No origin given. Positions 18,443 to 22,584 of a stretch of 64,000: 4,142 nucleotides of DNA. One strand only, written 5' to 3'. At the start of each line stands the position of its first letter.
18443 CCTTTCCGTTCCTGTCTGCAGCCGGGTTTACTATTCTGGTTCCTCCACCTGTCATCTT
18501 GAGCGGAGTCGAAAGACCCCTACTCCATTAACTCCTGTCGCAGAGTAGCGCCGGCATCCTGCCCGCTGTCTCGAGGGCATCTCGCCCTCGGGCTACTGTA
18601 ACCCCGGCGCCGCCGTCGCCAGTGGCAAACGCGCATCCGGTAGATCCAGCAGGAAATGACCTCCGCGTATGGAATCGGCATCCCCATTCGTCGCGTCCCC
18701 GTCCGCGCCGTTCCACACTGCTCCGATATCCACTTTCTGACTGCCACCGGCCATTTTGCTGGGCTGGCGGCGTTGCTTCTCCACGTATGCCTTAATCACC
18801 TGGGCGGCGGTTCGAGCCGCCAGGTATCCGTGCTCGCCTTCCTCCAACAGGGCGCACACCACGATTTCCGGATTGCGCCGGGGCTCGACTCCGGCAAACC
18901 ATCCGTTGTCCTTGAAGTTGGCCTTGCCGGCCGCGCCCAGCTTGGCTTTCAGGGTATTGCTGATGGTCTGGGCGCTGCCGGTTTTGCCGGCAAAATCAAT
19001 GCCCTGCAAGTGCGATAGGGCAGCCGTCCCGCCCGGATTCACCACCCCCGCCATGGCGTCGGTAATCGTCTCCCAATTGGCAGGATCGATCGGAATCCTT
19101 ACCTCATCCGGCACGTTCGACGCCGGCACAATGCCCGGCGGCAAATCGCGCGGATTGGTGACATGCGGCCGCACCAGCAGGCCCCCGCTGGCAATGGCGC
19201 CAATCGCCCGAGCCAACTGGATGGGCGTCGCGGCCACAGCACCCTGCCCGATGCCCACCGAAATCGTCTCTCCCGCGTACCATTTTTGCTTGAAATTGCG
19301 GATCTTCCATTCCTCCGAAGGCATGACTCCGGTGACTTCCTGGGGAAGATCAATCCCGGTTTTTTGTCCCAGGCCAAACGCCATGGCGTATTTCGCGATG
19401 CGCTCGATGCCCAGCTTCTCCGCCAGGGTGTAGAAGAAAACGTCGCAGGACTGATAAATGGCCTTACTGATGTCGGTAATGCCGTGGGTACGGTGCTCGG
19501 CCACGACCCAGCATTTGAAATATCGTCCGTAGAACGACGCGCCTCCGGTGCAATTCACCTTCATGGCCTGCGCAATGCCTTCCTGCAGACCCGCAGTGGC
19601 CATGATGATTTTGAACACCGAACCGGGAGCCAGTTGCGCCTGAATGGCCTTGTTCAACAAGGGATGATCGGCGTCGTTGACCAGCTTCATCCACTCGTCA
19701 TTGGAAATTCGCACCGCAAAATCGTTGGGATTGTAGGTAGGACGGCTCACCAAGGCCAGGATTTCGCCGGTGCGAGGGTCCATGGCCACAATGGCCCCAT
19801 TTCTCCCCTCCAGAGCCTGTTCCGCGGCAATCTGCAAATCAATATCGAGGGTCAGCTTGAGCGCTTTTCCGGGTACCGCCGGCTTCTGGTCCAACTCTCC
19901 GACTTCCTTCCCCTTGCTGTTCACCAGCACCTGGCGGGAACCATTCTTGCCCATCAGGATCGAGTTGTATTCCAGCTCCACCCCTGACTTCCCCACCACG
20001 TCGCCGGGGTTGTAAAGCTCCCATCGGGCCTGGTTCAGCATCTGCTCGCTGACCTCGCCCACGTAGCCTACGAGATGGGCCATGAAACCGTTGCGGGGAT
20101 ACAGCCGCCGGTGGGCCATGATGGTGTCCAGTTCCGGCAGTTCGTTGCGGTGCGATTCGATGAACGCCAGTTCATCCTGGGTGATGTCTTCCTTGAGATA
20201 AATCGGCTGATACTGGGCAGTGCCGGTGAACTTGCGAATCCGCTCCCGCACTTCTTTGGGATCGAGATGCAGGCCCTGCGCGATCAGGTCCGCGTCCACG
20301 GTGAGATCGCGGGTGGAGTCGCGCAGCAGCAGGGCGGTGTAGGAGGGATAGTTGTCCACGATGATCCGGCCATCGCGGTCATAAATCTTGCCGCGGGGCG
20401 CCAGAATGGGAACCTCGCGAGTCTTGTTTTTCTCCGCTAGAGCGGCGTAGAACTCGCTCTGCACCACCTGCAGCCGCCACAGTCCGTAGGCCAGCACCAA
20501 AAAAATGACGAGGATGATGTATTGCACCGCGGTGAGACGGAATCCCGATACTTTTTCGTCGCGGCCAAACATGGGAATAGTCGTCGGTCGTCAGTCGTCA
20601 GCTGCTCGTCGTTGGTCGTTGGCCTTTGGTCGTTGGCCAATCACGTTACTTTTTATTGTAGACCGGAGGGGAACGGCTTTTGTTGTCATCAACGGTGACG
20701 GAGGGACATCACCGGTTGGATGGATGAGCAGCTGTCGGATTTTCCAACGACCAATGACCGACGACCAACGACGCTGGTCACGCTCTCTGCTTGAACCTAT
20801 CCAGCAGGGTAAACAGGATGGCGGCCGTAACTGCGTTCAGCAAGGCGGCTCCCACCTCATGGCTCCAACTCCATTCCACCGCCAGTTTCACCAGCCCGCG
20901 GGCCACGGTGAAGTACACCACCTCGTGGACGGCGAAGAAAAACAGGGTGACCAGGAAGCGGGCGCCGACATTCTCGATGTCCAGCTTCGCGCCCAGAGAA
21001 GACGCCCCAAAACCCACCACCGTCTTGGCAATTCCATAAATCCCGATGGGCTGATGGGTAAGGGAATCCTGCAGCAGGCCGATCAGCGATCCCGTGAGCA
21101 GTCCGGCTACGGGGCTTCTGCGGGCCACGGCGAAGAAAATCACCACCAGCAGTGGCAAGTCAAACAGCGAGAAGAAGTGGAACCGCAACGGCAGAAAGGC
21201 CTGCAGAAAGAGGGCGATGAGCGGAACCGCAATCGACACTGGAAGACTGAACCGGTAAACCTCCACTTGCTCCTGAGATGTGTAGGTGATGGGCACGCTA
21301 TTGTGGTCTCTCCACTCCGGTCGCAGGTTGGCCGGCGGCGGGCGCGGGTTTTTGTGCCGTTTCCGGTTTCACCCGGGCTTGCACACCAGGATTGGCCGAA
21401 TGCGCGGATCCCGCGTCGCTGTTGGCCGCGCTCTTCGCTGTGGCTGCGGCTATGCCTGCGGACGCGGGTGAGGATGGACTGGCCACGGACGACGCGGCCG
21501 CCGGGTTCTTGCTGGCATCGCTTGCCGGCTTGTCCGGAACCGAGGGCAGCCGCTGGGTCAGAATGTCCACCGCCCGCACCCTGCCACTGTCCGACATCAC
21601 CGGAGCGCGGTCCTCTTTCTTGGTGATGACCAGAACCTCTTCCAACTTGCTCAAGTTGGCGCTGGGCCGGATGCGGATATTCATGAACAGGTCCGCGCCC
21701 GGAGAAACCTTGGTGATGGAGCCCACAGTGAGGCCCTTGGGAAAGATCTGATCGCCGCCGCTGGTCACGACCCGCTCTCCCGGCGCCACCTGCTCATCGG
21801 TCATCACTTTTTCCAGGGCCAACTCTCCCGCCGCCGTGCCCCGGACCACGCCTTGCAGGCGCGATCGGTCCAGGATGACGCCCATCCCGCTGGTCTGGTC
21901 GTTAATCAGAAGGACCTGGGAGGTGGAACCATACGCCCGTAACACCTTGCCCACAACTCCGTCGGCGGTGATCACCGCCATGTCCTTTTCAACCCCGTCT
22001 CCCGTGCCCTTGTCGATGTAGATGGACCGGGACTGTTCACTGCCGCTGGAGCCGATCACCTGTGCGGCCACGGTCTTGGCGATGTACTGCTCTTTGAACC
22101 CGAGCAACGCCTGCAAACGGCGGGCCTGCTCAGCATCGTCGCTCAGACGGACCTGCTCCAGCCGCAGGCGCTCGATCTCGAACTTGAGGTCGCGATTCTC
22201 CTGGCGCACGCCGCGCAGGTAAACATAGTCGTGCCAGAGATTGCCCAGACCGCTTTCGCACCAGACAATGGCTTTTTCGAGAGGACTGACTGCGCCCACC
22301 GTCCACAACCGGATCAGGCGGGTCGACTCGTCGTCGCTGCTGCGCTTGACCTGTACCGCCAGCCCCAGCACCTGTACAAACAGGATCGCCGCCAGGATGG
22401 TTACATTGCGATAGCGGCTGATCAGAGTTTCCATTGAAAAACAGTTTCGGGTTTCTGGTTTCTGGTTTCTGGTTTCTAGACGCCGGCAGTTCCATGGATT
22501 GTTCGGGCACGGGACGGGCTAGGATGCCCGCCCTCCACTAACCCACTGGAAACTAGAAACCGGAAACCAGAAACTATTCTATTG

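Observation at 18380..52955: Family of exact period-7 (heptamer) tandem arrays, mostly as inverted pairs, that make up whole intergenic spacers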

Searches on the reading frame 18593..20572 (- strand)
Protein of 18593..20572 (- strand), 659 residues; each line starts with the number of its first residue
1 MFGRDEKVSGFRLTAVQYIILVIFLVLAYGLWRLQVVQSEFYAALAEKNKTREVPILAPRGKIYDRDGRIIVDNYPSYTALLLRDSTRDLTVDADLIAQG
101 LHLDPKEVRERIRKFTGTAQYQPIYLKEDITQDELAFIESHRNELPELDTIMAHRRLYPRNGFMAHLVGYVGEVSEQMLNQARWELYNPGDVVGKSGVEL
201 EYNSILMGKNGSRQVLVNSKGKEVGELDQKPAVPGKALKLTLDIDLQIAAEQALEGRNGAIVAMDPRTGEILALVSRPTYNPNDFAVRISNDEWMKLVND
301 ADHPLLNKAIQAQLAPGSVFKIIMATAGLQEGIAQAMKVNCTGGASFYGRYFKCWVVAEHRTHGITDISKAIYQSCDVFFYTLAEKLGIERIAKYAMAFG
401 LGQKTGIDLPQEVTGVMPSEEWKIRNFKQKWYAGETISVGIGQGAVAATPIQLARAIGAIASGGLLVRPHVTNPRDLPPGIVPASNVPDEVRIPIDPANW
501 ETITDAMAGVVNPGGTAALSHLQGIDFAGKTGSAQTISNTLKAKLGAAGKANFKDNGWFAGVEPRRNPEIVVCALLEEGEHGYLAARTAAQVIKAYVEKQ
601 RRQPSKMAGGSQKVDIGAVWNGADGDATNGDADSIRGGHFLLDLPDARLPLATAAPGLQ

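Call 13: search_protein_families(library=pfam, proteins=[window:18593-20572:-])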
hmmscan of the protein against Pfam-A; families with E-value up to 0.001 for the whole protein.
window:18593-20572:- (659 aa): 2 families
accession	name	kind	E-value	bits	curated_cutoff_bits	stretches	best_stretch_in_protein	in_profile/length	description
PF00905.27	Transpeptidase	-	7.6e-67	226.1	22.1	1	259-594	1-295/299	Penicillin binding protein transpeptidase domain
PF03717.20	PBP_dimer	-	2.4e-42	145.8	24.4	1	56-227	2-179/180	Penicillin-binding Protein dimerisation domain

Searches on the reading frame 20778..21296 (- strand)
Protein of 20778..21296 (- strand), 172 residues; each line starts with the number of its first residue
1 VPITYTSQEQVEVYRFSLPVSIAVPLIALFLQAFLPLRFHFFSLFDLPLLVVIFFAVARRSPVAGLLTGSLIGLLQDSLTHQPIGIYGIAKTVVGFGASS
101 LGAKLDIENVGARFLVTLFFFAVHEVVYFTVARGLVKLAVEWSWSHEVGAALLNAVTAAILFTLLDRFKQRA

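Call 13: search_protein_families(library=pfam, proteins=[window:20778-21296:-])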
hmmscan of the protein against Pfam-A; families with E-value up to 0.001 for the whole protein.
window:20778-21296:- (172 aa): 1 family
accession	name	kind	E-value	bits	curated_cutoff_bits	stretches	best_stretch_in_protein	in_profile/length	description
PF04093.17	MreD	-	1.9e-09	38.3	24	1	16-168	3-154/158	rod shape-determining protein MreD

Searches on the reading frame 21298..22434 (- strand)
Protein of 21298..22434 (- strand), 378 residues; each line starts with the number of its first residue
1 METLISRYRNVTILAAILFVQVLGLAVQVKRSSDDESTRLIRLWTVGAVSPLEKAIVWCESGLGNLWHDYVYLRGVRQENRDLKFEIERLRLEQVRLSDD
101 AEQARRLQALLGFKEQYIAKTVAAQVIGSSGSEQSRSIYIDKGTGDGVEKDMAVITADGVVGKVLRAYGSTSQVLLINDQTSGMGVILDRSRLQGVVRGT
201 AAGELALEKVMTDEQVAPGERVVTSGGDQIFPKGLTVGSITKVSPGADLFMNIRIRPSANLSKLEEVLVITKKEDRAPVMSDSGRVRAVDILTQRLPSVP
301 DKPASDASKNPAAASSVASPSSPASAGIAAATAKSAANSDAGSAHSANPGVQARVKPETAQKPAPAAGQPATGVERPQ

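Call 13: search_protein_families(library=pfam, proteins=[window:21298-22434:-])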
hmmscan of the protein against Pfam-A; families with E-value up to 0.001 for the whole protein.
window:21298-22434:- (378 aa): 1 family
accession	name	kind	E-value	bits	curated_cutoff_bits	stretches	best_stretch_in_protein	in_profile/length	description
PF04085.20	MreC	-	2.3e-41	141.4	28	1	126-271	1-147/147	Rod shape-determining protein MreC, barrel core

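Call 14: find_encoding_contigs(protein=window:21298-22434:-, flank=10000, max_places=10)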
Protein window:21298-22434:- (378 aa): 4 contigs read that carry it; 4 places shown.
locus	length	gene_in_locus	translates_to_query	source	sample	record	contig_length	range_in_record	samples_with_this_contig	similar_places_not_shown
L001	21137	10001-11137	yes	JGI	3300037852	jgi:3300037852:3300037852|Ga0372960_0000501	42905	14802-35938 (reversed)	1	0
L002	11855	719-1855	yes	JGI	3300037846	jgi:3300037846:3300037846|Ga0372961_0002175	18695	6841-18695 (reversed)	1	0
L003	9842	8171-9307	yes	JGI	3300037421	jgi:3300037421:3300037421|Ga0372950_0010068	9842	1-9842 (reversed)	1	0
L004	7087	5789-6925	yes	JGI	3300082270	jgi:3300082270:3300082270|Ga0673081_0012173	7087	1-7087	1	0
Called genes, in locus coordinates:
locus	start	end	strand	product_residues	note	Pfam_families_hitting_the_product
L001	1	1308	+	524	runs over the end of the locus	PF00089:Trypsin, PF13365:Trypsin_2, PF00595:PDZ, PF13180:PDZ_2, PF17820:PDZ_6, PF00595:PDZ, PF13180:PDZ_2, PF17820:PDZ_6 (weak), +1 more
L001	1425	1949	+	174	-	-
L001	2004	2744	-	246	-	PF19567:CpsB_CapC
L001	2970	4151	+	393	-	-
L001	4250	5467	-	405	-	PF00155:Aminotran_1_2, PF01041:DegT_DnrJ_EryC1 (weak)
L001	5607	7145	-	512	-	PF00171:Aldedh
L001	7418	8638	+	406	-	PF04773:FecR (faint)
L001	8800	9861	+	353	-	PF00022:Actin, PF06723:MreB_Mbl, PF11104:PilM_2 (faint), PF00012:HSP70 (weak), PF14450:FtsA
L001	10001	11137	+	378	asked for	PF04085:MreC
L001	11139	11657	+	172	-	PF04093:MreD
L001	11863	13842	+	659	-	PF03717:PBP_dimer, PF00905:Transpeptidase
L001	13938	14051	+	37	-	-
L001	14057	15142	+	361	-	PF01098:FTSW_RODA_SPOVE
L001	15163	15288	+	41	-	-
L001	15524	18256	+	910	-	PF10150:RNase_E_G, PF20833:RNase_E_G_Thio (weak)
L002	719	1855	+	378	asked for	PF04085:MreC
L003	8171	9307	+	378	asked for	PF04085:MreC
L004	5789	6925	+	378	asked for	PF04085:MreC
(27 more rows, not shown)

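Call 18: find_homologous_proteins(query=window:21298-22434:-, max_evalue=1e-20)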
Query window:21298-22434:- (378 aa): 7993 proteins with E <= 1e-20 among 8000 candidates; the best 120 are listed.
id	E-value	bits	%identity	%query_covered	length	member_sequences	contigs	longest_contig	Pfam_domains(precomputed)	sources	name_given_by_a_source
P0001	6.1e-234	794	99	100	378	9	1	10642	PF04085.21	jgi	jgi:rod shape-determining protein MreC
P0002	4.3e-225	765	97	100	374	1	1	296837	PF04085.21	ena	-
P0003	1.6e-199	680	87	100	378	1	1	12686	PF04085.21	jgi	jgi:rod shape-determining protein MreC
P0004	1.2e-193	661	80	100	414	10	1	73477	PF04085.21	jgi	jgi:rod shape-determining protein MreC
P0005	3.3e-183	627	88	90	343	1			PF04085.21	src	-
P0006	6.7e-177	606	78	100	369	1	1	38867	PF04085.21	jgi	jgi:rod shape-determining protein MreC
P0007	2.2e-173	595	75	100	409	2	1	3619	PF04085.21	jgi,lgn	jgi:rod shape-determining protein MreC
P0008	1.2e-171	589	76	97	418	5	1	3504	PF04085.21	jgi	jgi:rod shape-determining protein MreC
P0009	2.6e-170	584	77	97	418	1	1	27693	PF04085.21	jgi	jgi:rod shape-determining protein MreC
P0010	1.0e-169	582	75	97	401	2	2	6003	PF04085.21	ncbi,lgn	-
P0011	1.6e-169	582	74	100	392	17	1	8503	PF04085.21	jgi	jgi:rod shape-determining protein MreC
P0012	2.7e-169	581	75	96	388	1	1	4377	PF04085.21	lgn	-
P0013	8.0e-169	580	74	98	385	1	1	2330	PF04085.21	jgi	jgi:rod shape-determining protein MreC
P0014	1.8e-168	578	74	99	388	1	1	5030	PF04085.21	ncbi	-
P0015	2.0e-168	578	75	97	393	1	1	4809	PF04085.21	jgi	jgi:rod shape-determining protein MreC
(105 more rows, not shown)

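Call 19: find_related_loci(query=window:21298-22434:-, collection=genome_contigs, flank=10000)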
Query window:21298-22434:- (378 aa) in genome_contigs; peptide patterns used: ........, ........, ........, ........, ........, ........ (x = any residue, [..] = any of these).
155 stretches matched a pattern; 39 encode a relative of the query (tblastn E <= 1e-3); 39 distinct loci.
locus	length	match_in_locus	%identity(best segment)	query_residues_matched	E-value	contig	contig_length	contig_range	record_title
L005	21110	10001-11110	73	1-377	0e+0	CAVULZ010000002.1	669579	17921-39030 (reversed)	MAG: Terriglobia bacterium isolate MFD06435.bin.2.117 genome assembly, contig: contig_18194, whole genome shotgun sequen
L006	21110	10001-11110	74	1-377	0e+0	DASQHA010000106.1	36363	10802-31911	MAG TPA_asm: Terriglobales bacterium isolate SMAG_U11821 k141_805908, whole genome shotgun sequence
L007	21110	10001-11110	73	1-377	1e-180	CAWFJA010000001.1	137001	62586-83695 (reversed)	MAG: Terriglobia bacterium isolate MFD01872.bin.2.36 genome assembly, contig: contig_103826, whole genome shotgun sequen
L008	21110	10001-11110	73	1-377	4e-180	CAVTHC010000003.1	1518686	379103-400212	MAG: Terriglobia bacterium isolate MFD06085.bin.1.62 genome assembly, contig: contig_18044, whole genome shotgun sequenc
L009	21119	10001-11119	74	1-350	6e-180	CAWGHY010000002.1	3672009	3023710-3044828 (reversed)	MAG: Terriglobia bacterium isolate MFD09671.bin.1.22 genome assembly, contig: contig_11288, whole genome shotgun sequenc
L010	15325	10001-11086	72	1-377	3e-179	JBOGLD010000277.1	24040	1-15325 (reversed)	MAG: Terriglobales bacterium isolate TC-S_metawrap_bin.236 k127_3746129, whole genome shotgun sequence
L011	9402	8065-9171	74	1-366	1e-178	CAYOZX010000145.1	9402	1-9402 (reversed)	MAG TPA_asm: uncultured Acidobacteriaceae bacterium isolate binchicken_co185_137 genome assembly, contig: NODE_12847_len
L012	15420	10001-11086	73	1-367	8e-178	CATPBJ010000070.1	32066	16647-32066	MAG: uncultured Terriglobales bacterium isolate COA_Bin_12_5_1 genome assembly, contig: co_assembly_000000267866, whole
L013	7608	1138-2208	74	1-373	5e-178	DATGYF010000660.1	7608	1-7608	MAG TPA_asm: Terriglobales bacterium isolate SMAG_U10628 k141_52563, whole genome shotgun sequence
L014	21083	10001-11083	72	1-378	4e-177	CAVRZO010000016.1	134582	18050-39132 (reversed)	MAG: Terriglobia bacterium isolate MFD06085.bin.1.94 genome assembly, contig: contig_43521, whole genome shotgun sequenc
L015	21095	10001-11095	74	1-372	2e-177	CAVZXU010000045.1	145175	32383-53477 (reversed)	MAG: Terriglobia bacterium isolate MFD01872.bin.2.49 genome assembly, contig: contig_99535, whole genome shotgun sequenc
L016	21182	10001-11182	70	1-377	2e-176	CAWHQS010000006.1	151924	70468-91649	MAG: Terriglobia bacterium isolate MFD06714.bin.1.217 genome assembly, contig: contig_29123, whole genome shotgun sequen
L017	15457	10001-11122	73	1-376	1e-175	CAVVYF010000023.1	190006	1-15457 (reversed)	MAG: Terriglobia bacterium isolate MFD05442.bin.2.45 genome assembly, contig: contig_7005, whole genome shotgun sequence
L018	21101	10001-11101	73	1-371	1e-175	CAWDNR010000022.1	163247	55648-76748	MAG: Terriglobia bacterium isolate MFD03346.bin.2.88 genome assembly, contig: contig_5073, whole genome shotgun sequence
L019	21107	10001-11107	72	1-372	3e-175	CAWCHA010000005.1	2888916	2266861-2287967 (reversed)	MAG: Terriglobia bacterium isolate MFD09368.bin.1.186 genome assembly, contig: contig_45, whole genome shotgun sequence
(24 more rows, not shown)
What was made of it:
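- On STRR in the strict sense: The closest genomes are all Terriglobia/Terriglobales MAGs (calls 18, 19).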

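Call 38: find_encoding_contigs(protein=P0002, flank=10000, max_places=2)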
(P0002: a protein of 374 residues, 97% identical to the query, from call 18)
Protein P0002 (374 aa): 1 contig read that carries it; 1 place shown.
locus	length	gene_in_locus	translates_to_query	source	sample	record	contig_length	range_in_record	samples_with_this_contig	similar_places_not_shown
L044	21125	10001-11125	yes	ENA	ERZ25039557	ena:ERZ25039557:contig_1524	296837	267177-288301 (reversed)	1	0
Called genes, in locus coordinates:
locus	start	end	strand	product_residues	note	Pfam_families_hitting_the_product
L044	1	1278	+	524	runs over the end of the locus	PF00089:Trypsin, PF13365:Trypsin_2, PF00595:PDZ, PF13180:PDZ_2, PF17820:PDZ_6, PF00595:PDZ, PF13180:PDZ_2, PF17820:PDZ_6, +2 more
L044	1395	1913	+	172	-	PF01471:PG_binding_1 (faint)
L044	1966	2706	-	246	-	PF19567:CpsB_CapC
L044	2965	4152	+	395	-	-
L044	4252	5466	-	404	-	PF00155:Aminotran_1_2, PF01041:DegT_DnrJ_EryC1 (weak)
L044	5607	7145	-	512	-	PF00171:Aldedh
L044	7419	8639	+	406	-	PF04773:FecR (faint)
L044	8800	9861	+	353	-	PF00022:Actin, PF06723:MreB_Mbl, PF11104:PilM_2 (faint), PF00012:HSP70 (weak), PF14450:FtsA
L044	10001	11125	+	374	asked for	PF04085:MreC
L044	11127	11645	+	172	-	PF04093:MreD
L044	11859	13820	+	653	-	PF03717:PBP_dimer, PF00905:Transpeptidase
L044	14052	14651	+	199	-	PF01098:FTSW_RODA_SPOVE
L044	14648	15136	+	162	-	PF01098:FTSW_RODA_SPOVE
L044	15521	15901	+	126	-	-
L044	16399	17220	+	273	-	-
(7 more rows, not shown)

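Call 39: find_encoding_contigs(protein=P0003, flank=10000, max_places=2)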
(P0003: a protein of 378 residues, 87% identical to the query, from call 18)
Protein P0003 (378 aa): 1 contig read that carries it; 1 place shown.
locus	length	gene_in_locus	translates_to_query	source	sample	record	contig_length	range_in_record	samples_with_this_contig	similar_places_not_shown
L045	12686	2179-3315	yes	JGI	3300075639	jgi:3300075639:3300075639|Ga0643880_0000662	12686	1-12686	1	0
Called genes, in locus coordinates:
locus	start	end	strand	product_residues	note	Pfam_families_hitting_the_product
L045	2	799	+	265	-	?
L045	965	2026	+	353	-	PF00022:Actin, PF06723:MreB_Mbl, PF11104:PilM_2 (faint), PF00012:HSP70 (weak), PF14450:FtsA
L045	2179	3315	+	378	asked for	PF04085:MreC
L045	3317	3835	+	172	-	PF04093:MreD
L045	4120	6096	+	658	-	PF03717:PBP_dimer, PF00905:Transpeptidase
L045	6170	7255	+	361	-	PF01098:FTSW_RODA_SPOVE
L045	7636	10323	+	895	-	PF10150:RNase_E_G, PF20833:RNase_E_G_Thio (weak)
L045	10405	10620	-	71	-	-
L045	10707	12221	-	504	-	PF02789:Peptidase_M17_N, PF00883:Peptidase_M17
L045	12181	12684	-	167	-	?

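Call 40: find_encoding_contigs(protein=P0004, flank=10000, max_places=2)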
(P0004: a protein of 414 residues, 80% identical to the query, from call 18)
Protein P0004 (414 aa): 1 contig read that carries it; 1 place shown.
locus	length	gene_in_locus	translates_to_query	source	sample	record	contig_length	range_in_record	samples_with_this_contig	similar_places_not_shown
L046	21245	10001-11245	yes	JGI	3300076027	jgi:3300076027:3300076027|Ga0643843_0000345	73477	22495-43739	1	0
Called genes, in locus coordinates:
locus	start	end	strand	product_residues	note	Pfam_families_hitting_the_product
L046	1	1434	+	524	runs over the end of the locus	PF00089:Trypsin, PF13365:Trypsin_2, PF00595:PDZ, PF13180:PDZ_2, PF17820:PDZ_6, PF00595:PDZ, PF13180:PDZ_2, PF17820:PDZ_6 (weak), +2 more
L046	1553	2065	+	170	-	-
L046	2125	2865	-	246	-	PF19567:CpsB_CapC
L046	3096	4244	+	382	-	-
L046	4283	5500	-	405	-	PF00155:Aminotran_1_2, PF01041:DegT_DnrJ_EryC1 (weak)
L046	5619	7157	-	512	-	PF00171:Aldedh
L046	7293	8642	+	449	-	PF04773:FecR (faint)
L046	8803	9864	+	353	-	PF00022:Actin, PF06723:MreB_Mbl, PF11104:PilM_2 (faint), PF00012:HSP70 (weak), PF14450:FtsA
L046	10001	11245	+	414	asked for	PF04085:MreC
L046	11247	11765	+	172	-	PF04093:MreD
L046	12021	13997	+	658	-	PF03717:PBP_dimer, PF00905:Transpeptidase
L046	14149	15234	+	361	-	PF01098:FTSW_RODA_SPOVE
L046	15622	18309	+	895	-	PF10150:RNase_E_G, PF20833:RNase_E_G_Thio (weak)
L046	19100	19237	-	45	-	-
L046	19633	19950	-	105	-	-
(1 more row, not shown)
